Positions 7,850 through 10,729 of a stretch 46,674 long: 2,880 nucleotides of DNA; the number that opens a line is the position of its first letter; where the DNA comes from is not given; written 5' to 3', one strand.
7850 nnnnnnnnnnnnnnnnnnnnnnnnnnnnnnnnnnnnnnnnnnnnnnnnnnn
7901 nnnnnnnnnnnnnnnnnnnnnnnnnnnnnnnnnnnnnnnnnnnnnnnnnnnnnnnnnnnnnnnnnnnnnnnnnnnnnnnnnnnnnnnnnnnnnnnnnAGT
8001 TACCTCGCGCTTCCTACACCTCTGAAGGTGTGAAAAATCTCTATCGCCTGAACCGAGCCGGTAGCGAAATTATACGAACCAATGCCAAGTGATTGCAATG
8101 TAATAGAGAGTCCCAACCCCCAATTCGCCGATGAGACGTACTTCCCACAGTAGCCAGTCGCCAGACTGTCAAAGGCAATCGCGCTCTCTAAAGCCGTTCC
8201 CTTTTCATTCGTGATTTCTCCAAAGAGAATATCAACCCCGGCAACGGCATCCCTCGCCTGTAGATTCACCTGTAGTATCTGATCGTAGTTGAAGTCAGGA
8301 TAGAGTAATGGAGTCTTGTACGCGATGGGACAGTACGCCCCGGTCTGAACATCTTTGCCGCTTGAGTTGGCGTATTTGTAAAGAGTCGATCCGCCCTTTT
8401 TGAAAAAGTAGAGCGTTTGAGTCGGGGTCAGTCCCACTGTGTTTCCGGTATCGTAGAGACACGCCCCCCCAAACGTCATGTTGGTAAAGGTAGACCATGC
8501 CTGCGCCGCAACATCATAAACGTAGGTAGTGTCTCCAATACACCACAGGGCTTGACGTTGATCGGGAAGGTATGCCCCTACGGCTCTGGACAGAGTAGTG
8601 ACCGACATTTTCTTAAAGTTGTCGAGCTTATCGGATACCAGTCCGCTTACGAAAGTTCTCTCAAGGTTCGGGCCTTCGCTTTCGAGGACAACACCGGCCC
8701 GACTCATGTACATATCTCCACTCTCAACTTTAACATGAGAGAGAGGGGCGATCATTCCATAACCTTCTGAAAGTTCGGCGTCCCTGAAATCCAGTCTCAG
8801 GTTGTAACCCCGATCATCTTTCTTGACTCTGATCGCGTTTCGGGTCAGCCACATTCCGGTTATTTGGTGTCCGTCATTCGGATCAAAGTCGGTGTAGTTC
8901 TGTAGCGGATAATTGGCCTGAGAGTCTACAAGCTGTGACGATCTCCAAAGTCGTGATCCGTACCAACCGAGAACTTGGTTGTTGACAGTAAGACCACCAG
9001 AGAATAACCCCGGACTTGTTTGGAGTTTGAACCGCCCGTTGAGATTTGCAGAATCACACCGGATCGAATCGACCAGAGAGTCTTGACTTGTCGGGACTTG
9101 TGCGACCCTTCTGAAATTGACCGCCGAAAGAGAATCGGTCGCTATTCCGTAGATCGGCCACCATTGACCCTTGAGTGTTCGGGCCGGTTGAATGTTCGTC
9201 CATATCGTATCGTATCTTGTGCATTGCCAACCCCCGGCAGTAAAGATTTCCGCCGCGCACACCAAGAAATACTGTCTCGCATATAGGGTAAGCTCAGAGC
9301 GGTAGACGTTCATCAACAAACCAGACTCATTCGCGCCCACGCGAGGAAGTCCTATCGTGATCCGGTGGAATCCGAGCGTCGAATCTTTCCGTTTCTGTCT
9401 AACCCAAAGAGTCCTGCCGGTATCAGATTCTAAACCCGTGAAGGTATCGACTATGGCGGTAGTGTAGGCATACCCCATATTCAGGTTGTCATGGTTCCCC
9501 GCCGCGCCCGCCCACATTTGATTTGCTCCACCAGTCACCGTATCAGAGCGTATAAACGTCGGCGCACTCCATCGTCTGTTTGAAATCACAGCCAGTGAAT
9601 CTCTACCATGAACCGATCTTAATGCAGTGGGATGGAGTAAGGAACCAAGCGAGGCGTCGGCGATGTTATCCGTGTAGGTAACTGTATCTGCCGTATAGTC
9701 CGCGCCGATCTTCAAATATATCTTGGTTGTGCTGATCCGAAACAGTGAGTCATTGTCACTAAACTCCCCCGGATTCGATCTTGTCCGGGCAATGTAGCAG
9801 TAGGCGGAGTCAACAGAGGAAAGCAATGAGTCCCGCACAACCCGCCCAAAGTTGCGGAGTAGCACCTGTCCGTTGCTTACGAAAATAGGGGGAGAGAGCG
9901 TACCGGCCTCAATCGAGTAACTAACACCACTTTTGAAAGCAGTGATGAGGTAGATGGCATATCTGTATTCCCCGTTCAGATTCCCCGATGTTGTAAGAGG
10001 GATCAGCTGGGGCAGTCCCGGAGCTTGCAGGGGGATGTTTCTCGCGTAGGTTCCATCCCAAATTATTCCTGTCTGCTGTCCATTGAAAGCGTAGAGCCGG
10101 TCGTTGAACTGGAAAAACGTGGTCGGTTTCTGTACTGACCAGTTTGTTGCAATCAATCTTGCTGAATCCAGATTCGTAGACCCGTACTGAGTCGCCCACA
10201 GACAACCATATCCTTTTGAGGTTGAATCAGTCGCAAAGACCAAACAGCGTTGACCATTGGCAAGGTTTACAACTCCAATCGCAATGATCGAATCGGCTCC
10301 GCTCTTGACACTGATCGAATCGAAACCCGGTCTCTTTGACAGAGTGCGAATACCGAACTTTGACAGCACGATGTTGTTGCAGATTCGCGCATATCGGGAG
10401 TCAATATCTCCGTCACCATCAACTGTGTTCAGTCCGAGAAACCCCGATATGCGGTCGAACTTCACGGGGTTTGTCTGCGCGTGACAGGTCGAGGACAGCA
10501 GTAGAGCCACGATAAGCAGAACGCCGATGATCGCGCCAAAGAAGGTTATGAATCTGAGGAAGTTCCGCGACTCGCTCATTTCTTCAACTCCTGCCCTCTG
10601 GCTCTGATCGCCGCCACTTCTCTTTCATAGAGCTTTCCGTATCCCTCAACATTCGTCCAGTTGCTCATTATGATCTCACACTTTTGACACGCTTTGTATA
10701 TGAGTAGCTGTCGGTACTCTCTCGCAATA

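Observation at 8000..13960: Four consecutive genes in core tail/adaptor positions encode proteins with Sec-type signal peptides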

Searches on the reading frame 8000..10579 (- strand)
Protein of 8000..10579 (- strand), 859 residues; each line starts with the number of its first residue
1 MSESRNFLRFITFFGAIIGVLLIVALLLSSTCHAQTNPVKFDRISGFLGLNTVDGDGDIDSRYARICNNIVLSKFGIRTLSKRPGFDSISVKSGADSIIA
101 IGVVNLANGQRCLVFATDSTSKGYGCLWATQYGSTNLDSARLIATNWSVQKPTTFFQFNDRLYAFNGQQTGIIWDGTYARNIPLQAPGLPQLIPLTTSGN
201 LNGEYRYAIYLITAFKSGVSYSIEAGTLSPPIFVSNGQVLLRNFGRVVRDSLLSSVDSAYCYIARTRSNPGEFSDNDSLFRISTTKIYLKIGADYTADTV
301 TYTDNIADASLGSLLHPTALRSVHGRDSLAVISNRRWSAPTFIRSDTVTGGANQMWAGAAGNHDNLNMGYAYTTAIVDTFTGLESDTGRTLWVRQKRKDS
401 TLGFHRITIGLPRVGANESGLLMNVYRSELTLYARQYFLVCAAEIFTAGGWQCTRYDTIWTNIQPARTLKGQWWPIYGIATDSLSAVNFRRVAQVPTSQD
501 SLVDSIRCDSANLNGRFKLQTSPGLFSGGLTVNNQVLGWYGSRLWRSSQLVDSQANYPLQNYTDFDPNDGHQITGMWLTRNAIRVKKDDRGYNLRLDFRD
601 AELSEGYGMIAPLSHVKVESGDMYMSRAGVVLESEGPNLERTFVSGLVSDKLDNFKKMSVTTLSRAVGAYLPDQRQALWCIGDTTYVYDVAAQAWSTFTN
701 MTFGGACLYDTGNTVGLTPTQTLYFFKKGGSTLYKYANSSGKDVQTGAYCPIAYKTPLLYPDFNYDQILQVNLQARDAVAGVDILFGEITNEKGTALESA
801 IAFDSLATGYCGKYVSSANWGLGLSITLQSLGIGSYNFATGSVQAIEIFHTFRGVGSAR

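Call 4: search_protein_families(library=pfam, proteins=[window:8000-10579:-], max_evalue=0.1)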
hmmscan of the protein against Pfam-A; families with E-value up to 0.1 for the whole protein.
window:8000-10579:- (859 aa): 0 families

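Call 5: search_protein_families(library=phrogs, proteins=[window:8000-10579:-], max_evalue=0.1)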
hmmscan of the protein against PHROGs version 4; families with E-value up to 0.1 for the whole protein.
window:8000-10579:- (859 aa): 0 families

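Call 10: find_related_loci(query=window:8000-10579:-, collection=viral_contigs, flank=10000)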
Query window:8000-10579:- (859 aa) in viral_contigs; peptide patterns used: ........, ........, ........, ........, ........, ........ (x = any residue, [..] = any of these).
20 stretches matched a pattern, but none encodes a relative of the query by tblastn (E <= 1e-3).

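Call 13: find_homologous_proteins(query=window:8000-10579:-)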
Query window:8000-10579:- (859 aa): 13 proteins with E <= 0.001 among 8000 candidates.
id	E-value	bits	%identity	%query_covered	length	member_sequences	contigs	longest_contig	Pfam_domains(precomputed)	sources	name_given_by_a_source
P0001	0.0e+0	1967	100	100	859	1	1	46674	-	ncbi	-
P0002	8.5e-206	704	44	96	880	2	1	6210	-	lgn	-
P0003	5.0e-201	688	44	96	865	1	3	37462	-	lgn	-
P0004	5.7e-193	662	44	94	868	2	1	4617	-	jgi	-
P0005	3.3e-186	639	43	94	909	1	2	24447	-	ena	-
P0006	2.0e-96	342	31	94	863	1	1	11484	-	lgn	-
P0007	3.3e-96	341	32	94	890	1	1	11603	-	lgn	-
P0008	4.0e-82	295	32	84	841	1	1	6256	-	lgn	-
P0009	5.0e-82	295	33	79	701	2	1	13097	-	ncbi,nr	ncbi:MAG: hypothetical protein RBT60_14745, partial [Candidatus Krumholzibacteria bacterium]|nr:hypo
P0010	1.4e-76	277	30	97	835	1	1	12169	-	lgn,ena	-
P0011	8.1e-75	271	30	86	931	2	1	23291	-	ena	-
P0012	6.2e-73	264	29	94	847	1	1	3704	-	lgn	-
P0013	1.3e-71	260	31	82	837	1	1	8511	-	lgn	-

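Call 15: find_encoding_contigs(protein=P0003, flank=10000, max_places=3)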
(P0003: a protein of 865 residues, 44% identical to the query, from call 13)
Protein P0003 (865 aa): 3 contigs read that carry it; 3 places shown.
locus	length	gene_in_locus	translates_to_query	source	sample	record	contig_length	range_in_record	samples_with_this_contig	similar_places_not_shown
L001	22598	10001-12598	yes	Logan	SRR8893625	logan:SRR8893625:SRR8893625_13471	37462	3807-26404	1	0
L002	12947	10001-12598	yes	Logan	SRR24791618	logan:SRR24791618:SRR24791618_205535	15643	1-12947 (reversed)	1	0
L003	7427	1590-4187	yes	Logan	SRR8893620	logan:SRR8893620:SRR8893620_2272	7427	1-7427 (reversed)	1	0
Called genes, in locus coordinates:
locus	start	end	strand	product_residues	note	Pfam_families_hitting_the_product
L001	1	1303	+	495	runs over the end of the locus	-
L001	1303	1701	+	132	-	-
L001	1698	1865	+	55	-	-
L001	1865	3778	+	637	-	-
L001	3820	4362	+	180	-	-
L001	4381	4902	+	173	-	-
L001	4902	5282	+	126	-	-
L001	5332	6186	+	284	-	-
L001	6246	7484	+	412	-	PF17236:SU10_MCP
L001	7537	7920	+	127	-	-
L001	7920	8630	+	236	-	-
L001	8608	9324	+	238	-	-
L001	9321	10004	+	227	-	PF24175:SU10_adaptor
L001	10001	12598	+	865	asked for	-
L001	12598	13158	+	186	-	-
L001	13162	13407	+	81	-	-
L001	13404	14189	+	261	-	-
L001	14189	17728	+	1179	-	-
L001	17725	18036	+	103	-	-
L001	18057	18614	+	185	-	-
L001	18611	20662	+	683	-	-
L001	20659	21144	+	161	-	-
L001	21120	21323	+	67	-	-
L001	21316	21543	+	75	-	-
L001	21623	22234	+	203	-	-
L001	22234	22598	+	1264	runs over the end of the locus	PF03160:Calx-beta (weak)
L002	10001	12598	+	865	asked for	-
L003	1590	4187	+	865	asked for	-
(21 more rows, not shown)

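Call 16: find_encoding_contigs(protein=P0011, flank=10000, max_places=2)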
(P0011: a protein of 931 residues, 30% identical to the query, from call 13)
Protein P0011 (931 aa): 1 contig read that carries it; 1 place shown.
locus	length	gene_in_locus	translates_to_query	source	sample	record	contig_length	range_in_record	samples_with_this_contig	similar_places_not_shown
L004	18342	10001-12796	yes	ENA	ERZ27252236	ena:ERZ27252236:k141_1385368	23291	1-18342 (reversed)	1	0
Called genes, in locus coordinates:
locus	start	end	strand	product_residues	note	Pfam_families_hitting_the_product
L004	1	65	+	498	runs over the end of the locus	-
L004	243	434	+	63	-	PF26358:EcdD_BsdD_detox (weak)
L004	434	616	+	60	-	-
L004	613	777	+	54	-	-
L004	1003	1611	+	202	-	-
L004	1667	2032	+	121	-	-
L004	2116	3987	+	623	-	-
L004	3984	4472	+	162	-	-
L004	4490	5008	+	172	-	-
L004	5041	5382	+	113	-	-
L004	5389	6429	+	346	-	-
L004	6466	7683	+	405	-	PF17236:SU10_MCP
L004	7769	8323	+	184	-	-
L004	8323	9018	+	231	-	-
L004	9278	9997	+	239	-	-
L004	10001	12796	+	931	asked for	-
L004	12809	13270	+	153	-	-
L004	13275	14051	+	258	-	-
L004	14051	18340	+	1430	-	?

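Call 27: search_solved_structures(query=A1, max_evalue=1)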
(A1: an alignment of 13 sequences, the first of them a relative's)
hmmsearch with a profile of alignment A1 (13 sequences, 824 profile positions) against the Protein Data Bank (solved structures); distinct sequences matched with E-value up to 1: 0.

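Call 40: predict_structure(alignment_id=A1)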
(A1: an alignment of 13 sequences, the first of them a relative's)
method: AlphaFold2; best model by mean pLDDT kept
length: 859 residues; sequences in the alignment: 13
mean_pLDDT: 71.0   pTM: 0.62
mean pLDDT of the five models: 71.0, 70.3, 65.7, 65.2, 60.5
residues with pLDDT >= 90: 20; 70-90: 522; 50-70: 204; < 50: 113
segments of 3 or more residues with pLDDT < 50: 30-35, 250-252, 316-334, 347-355, 357-367, 396-404, 463-477, 481-483, 519-523, 549-560, 638-640, 713-719, 778-780
pLDDT, mean of each block of 10 residues (from residue 1): 73 79 67 55 82 59 77 70 58 68 78 82 83 69 86 82 85 82 76 85 84 76 71 88 70 66 83 61 77 64 87 54 32 58 56 45 51 79 72 55 59 63 80 58 73 63 41 42 62 82 72 63 68 77 67 36 75 84 85 80 81 87 89 69 75 72 87 82 81 72 79 43 77 64 54 82 78 70 76 79 73 78 85 62 86 65
secondary structure, 60 per line:
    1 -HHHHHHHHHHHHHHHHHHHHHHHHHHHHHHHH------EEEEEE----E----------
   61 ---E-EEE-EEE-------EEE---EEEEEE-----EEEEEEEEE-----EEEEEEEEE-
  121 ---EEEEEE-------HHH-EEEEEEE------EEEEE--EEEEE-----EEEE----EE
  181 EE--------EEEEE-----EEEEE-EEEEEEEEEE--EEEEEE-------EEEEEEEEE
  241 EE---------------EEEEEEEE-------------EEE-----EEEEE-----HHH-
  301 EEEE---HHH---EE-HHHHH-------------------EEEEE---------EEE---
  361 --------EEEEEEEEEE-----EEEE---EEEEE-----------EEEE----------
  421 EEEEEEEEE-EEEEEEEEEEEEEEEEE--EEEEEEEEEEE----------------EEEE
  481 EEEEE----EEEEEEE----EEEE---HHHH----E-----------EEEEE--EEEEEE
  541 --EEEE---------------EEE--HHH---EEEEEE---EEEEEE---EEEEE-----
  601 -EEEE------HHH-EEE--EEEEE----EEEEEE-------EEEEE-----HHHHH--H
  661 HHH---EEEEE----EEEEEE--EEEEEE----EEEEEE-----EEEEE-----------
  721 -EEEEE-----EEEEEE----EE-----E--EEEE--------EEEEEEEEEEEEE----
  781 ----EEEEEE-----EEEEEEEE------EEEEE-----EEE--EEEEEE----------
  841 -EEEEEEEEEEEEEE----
elements in order (helices of 4 or more, strands of 3 or more residues): H2-33 E40-45 E66-68 E70-72 E80-82 E86-91 E97-105 E111-119 E124-129 E141-147 E154-158 E161-165 E171-174 E179-182 E191-195 E201-205 E207-216 E219-224 E232-242 E258-265 E279-281 E287-291 E301-304 H317-321 E341-345 E355-357 E369-378 E384-387 E391-395 E407-410 E421-429 E431-447 E450-460 E477-485 E490-496 E501-504 H508-511 E528-532 E535-540 E543-546 E562-564 E573-578 E582-587 E591-595 E602-605 E616-618 E621-625 E630-635 E643-647 H653-657 H660-663 E667-671 E676-681 E684-689 E694-699 E705-709 E722-726 E732-737 E752-755 E764-776 E785-790 E796-803 E810-814 E820-822 E825-830 E842-855
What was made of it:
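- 8000..10579 (-): 859-aa nozzle (tail hub) protein. Predicted signal peptide is residues 1-34 (nt 10579-10478, .../STCHA/QT, Q at +1); beta-propeller-rich body. AF2 model pLDDT 71 (call 40).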

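Call 43: fold_search(model_id=the predicted structure, library=pdb)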
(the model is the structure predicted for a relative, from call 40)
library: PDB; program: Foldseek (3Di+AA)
matches with E <= 10: 1220; with E <= 0.001: 145
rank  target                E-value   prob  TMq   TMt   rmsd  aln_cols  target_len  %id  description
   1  7z4b_DW               1.0e-17  1.00  0.27  0.26  36.0      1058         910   10  Bacteriophage SU10 virion (C1) (released 2022-12-28)
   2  7qol_P                2.0e-16  1.00  0.30  0.20  28.4      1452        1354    9  Tail assembly of the phicrAss001 virion with C6 symmetry imposed (released 2023-03-29)
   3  7qok_A                1.8e-15  1.00  0.32  0.21  25.9      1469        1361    8  Tail muzzle assembly of the phicrAss001 virion with C6 symmetry imposed (released 2023-03-29)
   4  7z4f_G                4.9e-15  1.00  0.27  0.25  52.6      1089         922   10  Tail of phage SU10 genome release intermediate (released 2022-08-17)
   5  9k09_U                3.3e-14  1.00  0.29  0.26  25.4      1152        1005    9  Cyanophage A4 portal-tail complex (released 2025-04-09)
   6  7y1c_Y                2.4e-13  1.00  0.27  0.30  27.9      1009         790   10  CryoEM structure of Klebsiella phage Kp9 tail complex applied with C6 symmetry (released 2023-06-14)
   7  9vvr_V                1.1e-12  1.00  0.25  0.28  29.6      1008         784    9  Structure of the bacteriophage E1004 tail (released 2025-11-12)
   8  8es4_E                2.6e-12  1.00  0.30  0.32  26.2       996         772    9  Focused reconstruction of HRP29 tail (released 2023-10-18)
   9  8i4m_A                3.7e-12  1.00  0.30  0.32  27.2      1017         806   10  Portal-tail complex structure of the Cyanophage P-SCSP1u (released 2023-11-01)
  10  9vvr_d                5.1e-12  1.00  0.25  0.28  29.2      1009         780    9  Structure of the bacteriophage E1004 tail (released 2025-11-12)
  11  9jyz_P                1.2e-11  1.00  0.28  0.30  27.2      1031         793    8  portal-tail complex of mature T7 (released 2024-12-11)
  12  7ey7_s                1.4e-11  1.00  0.27  0.29  27.5      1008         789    8  bacteriophage T7 tail complex (released 2021-09-22)
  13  7ey9_s                1.6e-11  1.00  0.28  0.30  28.8      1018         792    9  tail proteins (released 2021-09-22)
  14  9vvr_S                1.6e-11  1.00  0.26  0.28  27.4      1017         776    9  Structure of the bacteriophage E1004 tail (released 2025-11-12)
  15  9nwi_Y                2.1e-11  1.00  0.30  0.49  17.1       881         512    7  Pseudomonas phage Pa223 tail (C6 symmetry) (released 2025-08-06)
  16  8e4g_P                2.1e-11  1.00  0.27  0.29  28.7      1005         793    8  Remodeling of the bacteriophage T7 during initial infection (released 2023-09-27)
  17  8eap_D                3.6e-10  1.00  0.22  0.37  30.1       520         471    8  Cryo-EM structure of the in-situ gp10-gp26 from bacteriophage P22 (released 2023-09-06)
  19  8u10_1                1.0e-09  1.00  0.21  0.37  29.9       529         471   10  In situ cryo-EM structure of bacteriophage P22 gp1:gp4:gp5:gp10:gp9 N-term complex in conformation 1 at 3.2A resolutio (released 2023-11-22)
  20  9jg6_a                1.6e-09  1.00  0.23  0.38  30.1       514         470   10  The tail-complex structure of phage P22 (released 2025-02-26)
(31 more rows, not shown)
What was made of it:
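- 8000..10579 (-): The Foldseek top 23 PDB hits are all podovirus nozzle or hub proteins: SU10 7z4b_DW E 1e-17, crAss001 muzzle, T7 gp12, P22 gp10 (call 43).
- Closest known: Tail of Escherichia phage SU10. Same: The 859-aa protein's best fold match is the SU10 virion chain 7z4b_DW, taken to be the gp17 nozzle from its length (910 residues modelled; gp17 is 1005 aa) (call 43).
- Closest known: phicrAss001 stacked ring and barrel proteins with the adaptor fold. Same: The muzzle protein resembles the nozzle (call 43).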

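Call 44: search_dna_similar(query=window:8000-10579:-, collection=phages, mode=protein, max_evalue=0.01, max_rows=20)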
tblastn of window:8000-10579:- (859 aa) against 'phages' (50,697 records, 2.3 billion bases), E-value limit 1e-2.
No match.

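Call 49: find_related_loci(query=A1, collection=genome_contigs, flank=10000)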
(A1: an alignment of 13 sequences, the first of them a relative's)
Query A1 (859 aa) in genome_contigs; peptide patterns used: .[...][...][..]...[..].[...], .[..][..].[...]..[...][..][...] (x = any residue, [..] = any of these).
10 stretches matched a pattern, but none encodes a relative of the query by tblastn (E <= 1e-3).

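Call 68: find_encoding_contigs(protein=P0009, flank=10000, max_places=2)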
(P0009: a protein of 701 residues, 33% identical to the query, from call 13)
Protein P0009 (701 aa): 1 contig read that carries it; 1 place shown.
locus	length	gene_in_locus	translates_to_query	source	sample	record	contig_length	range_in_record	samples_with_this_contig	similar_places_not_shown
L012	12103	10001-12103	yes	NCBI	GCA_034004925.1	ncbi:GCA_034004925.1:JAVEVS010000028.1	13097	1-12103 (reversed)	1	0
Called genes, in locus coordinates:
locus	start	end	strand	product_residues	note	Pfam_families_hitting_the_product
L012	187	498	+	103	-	PF00166:Cpn10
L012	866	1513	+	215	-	-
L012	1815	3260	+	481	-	-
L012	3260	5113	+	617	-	PF23899:SU10_portal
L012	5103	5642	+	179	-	-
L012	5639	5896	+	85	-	-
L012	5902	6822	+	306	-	-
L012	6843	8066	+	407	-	-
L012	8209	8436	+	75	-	-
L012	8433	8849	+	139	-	-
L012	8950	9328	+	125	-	-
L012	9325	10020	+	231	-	PF24175:SU10_adaptor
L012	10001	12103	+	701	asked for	?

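Call 70: find_encoding_contigs(protein=P0001, flank=1000, max_places=2)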
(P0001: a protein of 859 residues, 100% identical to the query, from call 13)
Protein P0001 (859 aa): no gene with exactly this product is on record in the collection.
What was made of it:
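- Tried and rejected: An exact look-up of the window nozzle in the contig index failed (call 70), so the source record is unknown.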

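Call 75: find_encoding_contigs(protein=P0005, flank=10000, max_places=1)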
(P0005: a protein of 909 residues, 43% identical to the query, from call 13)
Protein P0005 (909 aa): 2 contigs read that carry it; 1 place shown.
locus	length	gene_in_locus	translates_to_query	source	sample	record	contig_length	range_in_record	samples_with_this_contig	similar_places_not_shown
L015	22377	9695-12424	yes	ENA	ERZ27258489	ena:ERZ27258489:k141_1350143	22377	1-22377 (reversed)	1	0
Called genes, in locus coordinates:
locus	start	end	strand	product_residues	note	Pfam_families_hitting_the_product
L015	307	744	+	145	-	-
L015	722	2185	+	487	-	PF03237:Terminase_6N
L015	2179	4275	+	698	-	PF23899:SU10_portal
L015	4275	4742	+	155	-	-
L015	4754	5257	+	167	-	-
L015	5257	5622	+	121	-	-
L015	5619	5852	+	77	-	-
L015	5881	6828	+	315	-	-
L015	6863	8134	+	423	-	PF13252:Phage_capsid_3 (faint)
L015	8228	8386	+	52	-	-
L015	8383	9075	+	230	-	PF24175:SU10_adaptor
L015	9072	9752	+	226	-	-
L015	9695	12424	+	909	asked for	-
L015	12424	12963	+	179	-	-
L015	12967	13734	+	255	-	-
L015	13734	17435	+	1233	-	-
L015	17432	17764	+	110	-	-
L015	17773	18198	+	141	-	-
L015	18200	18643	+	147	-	-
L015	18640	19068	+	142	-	-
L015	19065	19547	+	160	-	-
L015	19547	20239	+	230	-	-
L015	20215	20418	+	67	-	-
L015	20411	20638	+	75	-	-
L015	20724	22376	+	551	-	?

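Call 77: search_protein_families(library=pfam, proteins=[L015:8383-9075:+, L001:8608-9324:+, L004:8323-9018:+], max_evalue=5)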
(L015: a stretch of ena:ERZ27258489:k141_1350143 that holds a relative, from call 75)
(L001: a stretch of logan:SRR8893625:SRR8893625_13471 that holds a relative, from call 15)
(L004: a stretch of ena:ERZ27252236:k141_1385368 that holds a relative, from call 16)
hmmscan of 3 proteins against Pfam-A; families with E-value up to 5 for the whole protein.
L015:8383-9075:+ (230 aa): 1 family
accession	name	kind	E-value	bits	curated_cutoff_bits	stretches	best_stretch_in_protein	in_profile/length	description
PF24175.2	SU10_adaptor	-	1.6e-12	48.7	27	1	32-198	18-176/194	SU10 adaptor protein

L001:8608-9324:+ (238 aa): 0 families

L004:8323-9018:+ (231 aa): 0 families
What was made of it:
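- On SU10_adaptor family, for the signal-less 230-aa protein: No Pfam hit (calls 4, 77).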

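Call 85: search_protein_families(library=ncbifam, proteins=[window:8000-10579:-], max_evalue=1)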
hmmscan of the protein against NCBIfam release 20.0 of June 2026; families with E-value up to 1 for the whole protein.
window:8000-10579:- (859 aa): 0 families
